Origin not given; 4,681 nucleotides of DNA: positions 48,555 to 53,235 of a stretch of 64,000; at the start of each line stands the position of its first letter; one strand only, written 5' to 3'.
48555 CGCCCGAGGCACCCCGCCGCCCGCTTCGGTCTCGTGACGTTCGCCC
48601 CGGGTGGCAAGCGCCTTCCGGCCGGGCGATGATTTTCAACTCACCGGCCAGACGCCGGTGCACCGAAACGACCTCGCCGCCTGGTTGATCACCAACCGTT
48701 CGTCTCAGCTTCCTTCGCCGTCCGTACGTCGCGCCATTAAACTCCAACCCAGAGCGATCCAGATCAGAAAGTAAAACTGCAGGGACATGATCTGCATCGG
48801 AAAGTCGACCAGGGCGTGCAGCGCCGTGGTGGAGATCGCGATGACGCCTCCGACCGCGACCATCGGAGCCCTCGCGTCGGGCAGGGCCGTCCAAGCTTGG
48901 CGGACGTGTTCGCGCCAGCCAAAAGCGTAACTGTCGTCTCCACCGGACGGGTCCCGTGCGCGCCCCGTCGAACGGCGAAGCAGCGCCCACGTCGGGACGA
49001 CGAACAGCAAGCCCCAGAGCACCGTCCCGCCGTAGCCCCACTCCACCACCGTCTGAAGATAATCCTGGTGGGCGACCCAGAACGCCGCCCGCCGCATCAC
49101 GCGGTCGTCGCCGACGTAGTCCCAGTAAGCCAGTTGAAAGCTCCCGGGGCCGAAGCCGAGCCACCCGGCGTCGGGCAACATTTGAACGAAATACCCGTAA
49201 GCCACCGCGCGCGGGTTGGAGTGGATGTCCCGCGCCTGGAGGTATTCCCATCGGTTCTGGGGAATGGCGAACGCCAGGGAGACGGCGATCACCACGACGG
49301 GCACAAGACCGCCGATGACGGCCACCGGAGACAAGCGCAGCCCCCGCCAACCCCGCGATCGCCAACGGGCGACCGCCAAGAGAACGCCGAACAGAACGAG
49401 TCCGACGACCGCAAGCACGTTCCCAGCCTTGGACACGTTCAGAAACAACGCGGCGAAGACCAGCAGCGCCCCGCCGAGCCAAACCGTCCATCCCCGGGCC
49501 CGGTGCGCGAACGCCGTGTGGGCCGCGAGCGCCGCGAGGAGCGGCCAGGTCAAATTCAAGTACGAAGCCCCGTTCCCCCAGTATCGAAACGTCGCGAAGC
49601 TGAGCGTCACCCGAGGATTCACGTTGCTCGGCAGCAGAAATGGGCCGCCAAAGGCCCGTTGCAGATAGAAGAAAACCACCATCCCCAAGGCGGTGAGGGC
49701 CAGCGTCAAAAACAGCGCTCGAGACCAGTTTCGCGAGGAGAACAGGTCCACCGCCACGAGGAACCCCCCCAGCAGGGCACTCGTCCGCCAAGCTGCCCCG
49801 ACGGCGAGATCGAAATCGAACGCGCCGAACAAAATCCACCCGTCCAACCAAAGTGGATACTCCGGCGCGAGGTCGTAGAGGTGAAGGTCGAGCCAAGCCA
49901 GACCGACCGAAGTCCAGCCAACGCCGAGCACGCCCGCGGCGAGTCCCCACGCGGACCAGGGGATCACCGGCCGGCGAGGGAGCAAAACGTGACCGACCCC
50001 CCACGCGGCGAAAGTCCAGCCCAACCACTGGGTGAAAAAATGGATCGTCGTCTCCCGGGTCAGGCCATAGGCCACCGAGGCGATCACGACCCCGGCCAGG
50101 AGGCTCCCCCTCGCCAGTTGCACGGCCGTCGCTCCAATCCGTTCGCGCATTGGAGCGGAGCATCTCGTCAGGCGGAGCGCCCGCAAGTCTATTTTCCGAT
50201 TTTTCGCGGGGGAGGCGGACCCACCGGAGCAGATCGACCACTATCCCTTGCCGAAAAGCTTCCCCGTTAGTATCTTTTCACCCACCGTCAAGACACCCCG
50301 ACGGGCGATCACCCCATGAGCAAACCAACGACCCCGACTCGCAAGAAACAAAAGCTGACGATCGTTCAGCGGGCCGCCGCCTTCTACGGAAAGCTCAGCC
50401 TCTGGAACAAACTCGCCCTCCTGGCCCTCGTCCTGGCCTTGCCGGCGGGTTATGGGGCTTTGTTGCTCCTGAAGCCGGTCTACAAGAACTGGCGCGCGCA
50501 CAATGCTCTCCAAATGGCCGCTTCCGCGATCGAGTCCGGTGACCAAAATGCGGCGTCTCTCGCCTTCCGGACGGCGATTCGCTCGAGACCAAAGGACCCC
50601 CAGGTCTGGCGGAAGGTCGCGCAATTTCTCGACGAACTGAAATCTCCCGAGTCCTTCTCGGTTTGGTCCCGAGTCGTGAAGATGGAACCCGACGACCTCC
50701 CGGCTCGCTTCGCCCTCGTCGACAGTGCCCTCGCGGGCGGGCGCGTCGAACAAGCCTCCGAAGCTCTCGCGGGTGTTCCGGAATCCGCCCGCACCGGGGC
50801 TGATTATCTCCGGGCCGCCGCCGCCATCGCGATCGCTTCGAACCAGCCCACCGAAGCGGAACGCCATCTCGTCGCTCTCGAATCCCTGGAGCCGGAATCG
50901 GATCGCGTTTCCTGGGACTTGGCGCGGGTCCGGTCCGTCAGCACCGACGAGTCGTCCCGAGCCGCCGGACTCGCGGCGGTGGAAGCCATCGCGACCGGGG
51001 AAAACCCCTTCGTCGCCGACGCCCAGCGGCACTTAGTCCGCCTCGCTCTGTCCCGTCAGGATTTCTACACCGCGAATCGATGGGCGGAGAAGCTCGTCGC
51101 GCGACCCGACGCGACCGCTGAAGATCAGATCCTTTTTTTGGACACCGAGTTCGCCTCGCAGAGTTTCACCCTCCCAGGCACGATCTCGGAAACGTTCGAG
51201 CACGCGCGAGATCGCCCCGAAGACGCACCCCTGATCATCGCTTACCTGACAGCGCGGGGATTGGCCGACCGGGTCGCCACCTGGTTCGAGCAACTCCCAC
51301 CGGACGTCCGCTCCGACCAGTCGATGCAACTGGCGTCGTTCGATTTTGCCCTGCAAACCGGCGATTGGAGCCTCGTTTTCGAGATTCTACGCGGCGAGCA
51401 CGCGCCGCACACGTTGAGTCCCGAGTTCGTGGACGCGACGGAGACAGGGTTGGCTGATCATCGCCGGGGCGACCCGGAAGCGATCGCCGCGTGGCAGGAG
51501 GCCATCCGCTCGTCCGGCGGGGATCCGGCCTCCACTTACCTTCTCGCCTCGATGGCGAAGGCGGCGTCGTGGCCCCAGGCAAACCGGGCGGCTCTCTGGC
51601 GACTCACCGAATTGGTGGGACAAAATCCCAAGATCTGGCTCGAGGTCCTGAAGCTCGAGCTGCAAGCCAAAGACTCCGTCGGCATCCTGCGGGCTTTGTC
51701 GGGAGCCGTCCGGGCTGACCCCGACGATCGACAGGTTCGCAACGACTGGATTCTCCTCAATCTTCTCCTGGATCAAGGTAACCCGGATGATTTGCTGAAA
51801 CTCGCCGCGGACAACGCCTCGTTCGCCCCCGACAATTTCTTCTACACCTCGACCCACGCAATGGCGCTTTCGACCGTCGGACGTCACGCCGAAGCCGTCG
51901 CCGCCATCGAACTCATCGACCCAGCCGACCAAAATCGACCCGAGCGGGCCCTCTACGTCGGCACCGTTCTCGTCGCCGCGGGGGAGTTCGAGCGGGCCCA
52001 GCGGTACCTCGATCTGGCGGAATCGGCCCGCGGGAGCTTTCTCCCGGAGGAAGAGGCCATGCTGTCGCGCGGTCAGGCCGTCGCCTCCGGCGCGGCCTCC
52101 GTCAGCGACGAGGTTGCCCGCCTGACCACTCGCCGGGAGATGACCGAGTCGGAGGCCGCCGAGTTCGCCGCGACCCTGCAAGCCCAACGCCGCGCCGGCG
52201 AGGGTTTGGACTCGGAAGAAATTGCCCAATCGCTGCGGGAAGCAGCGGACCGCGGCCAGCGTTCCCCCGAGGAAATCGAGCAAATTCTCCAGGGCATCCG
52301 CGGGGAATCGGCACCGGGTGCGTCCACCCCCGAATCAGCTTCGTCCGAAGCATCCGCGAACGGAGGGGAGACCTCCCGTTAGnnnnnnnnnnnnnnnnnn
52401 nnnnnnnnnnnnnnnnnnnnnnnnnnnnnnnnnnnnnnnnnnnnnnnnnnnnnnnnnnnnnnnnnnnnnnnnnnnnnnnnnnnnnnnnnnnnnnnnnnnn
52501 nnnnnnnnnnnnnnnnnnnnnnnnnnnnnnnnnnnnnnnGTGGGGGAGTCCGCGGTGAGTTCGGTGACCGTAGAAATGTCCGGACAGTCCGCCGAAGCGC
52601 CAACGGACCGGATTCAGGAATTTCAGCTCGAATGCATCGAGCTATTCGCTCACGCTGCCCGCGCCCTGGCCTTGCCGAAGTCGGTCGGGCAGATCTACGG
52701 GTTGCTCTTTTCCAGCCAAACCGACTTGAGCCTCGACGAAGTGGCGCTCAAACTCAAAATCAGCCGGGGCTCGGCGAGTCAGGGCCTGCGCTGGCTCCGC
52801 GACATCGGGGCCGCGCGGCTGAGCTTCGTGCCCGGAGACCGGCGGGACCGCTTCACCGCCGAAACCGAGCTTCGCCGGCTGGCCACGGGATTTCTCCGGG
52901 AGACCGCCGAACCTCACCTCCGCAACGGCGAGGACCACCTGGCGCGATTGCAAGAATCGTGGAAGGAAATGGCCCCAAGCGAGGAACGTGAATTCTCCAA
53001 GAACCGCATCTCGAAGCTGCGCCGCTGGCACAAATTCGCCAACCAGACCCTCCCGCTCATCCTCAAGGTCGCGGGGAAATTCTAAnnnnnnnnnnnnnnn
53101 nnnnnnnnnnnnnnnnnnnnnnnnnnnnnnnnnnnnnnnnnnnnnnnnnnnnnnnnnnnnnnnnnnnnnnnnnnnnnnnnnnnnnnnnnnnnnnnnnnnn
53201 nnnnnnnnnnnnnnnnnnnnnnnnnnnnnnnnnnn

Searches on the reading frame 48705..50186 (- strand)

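Call 7: search_protein_families(library=pfam, proteins=[window:48705-50186:-], max_evalue=0.01)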
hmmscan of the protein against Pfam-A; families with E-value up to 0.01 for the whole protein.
window:48705-50186:- (493 aa): 1 family
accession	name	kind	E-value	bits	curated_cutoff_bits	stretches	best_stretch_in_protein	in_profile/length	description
PF04932.20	Wzy_C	-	2.3e-09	37.6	31.7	1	240-391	3-148/149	O-Antigen ligase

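Call 10: search_protein_families(library=ncbifam, proteins=[window:48705-50186:-], max_evalue=0.01)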
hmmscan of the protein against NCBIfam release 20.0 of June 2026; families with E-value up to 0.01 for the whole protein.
window:48705-50186:- (493 aa): 0 families

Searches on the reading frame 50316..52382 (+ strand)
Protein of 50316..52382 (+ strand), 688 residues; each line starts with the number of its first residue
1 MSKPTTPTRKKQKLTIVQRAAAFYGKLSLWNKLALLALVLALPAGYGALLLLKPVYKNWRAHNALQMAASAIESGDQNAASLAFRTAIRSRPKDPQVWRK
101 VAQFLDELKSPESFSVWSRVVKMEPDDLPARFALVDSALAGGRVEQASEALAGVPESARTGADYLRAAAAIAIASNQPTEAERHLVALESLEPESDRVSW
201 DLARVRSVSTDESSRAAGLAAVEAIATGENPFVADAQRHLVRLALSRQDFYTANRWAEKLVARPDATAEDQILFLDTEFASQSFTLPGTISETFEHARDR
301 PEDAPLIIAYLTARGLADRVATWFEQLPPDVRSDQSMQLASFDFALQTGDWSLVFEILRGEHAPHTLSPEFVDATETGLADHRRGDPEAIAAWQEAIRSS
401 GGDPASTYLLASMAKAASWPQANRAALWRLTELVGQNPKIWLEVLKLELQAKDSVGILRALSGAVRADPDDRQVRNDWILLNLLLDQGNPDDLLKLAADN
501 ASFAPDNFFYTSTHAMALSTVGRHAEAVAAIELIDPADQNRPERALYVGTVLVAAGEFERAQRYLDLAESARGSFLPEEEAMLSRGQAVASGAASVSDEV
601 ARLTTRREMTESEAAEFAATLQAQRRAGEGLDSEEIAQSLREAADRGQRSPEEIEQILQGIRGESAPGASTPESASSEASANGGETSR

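Call 7: search_protein_families(library=pfam, proteins=[window:50316-52382:+], max_evalue=0.01)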
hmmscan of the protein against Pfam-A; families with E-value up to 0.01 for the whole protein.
window:50316-52382:+ (688 aa): 6 families
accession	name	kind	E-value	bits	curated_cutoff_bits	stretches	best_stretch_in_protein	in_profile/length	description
PF14559.12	TPR_19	-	1.2e-11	45.2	25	1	119-171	16-68/68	Tetratricopeptide repeat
PF13428.12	TPR_14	-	2.2e-09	37.5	23.5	0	65-103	5-43/44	Tetratricopeptide repeat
PF12895.13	ANAPC3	-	0.00019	22.1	27.2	0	524-567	5-48/82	Anaphase-promoting complex, cyclosome, subunit 3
PF13432.12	TPR_16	-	0.00075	20.3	32.7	0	66-111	2-47/65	Tetratricopeptide repeat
PF14561.12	TPR_20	-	0.0055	17.4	25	0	121-154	15-48/90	Tetratricopeptide repeat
PF07719.23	TPR_2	-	0.0084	16.6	27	0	162-194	1-33/34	Tetratricopeptide repeat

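Call 10: search_protein_families(library=ncbifam, proteins=[window:50316-52382:+], max_evalue=0.01)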
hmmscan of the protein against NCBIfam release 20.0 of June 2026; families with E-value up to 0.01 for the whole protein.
window:50316-52382:+ (688 aa): 7 families
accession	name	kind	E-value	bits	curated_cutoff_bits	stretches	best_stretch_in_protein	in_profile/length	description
TIGR02917.1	PEP_TPR_lipo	equivalog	1.8e-12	46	312.2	1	65-268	503-703/899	XrtA/PEP-CTERM system TPR-repeat protein PrsT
TIGR02552.1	LcrH_SycD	equivalog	1e-06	28.5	104.8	0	505-569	49-113/136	SycD/LcrH family type III secretion system chaperone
NF033920.0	C39_PA2778_fam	equivalog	1.8e-05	24.3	150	0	55-110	182-239/255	PA2778 family cysteine peptidase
NF040959.1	MamA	equivalog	0.00018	21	200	0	48-151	56-162/204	magnetosome protein MamA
NF008520.0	PRK11447.1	equivalog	0.00028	18.8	858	1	63-193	575-702/1157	cellulose synthase complex outer membrane protein BcsC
NF052415.1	T3SS_chap_SctY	equivalog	0.0014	19.2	70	0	163-241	7-82/106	type III secretion apparatus assembly chaperone SctY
TIGR02521.1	type_IV_pilW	equivalog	0.002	17.7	154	0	60-110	30-80/234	type IV pilus biogenesis/stability protein PilW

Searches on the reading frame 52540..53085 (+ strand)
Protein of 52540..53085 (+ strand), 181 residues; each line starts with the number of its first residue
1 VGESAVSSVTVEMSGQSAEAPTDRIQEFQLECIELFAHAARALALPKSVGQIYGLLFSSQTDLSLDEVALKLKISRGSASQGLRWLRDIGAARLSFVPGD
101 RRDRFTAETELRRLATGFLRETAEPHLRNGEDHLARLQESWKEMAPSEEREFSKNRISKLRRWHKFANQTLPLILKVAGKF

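Call 7: search_protein_families(library=pfam, proteins=[window:52540-53085:+], max_evalue=0.01)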
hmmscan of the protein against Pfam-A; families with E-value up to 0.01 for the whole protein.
window:52540-53085:+ (181 aa): 0 families

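Call 10: search_protein_families(library=ncbifam, proteins=[window:52540-53085:+], max_evalue=0.01)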
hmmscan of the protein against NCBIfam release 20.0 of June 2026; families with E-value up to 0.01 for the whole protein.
window:52540-53085:+ (181 aa): 1 family
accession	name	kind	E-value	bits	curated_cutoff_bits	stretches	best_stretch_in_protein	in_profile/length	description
NF047500.1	choline_R_CudC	equivalog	1.7e-10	41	218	1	25-140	4-118/171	choline uptake/conversion transcriptional regulator CudC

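Call 19: find_encoding_contigs(protein=window:52576-53085:+, flank=4000, max_places=10)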
Protein window:52576-53085:+ (169 aa): no gene with exactly this product is on record in the collection.

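Call 23: find_related_loci(query=window:52576-53085:+, collection=metagenome_contigs, flank=5000)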
Query window:52576-53085:+ (169 aa) in metagenome_contigs; peptide patterns used: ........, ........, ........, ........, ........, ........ (x = any residue, [..] = any of these).
367 stretches matched a pattern; 123 encode a relative of the query (tblastn E <= 1e-3); the best 80 are kept; 80 distinct loci.
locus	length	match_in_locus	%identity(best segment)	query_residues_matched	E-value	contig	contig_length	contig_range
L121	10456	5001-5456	50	16-168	9e-44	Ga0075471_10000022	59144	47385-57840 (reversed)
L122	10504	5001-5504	48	2-168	6e-44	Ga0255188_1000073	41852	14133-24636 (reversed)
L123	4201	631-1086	50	16-168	8e-44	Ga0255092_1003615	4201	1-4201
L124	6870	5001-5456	50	16-168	1e-43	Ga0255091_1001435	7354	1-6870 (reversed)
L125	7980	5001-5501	46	2-168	1e-42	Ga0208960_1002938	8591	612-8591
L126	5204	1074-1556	44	8-168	1e-42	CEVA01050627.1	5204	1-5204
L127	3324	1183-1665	43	8-168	3e-42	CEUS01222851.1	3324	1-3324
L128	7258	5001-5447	46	20-168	2e-39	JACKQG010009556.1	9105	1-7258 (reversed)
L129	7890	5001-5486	46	5-168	2e-39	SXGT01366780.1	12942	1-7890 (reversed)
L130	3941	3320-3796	43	10-168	7e-39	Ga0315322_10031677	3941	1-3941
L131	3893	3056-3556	41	1-168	6e-39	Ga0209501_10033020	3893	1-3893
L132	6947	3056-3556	41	1-168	6e-39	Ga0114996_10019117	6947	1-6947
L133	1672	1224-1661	48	8-153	2e-38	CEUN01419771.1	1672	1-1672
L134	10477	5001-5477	43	10-168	1e-37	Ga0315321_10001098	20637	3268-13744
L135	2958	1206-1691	42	6-168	1e-36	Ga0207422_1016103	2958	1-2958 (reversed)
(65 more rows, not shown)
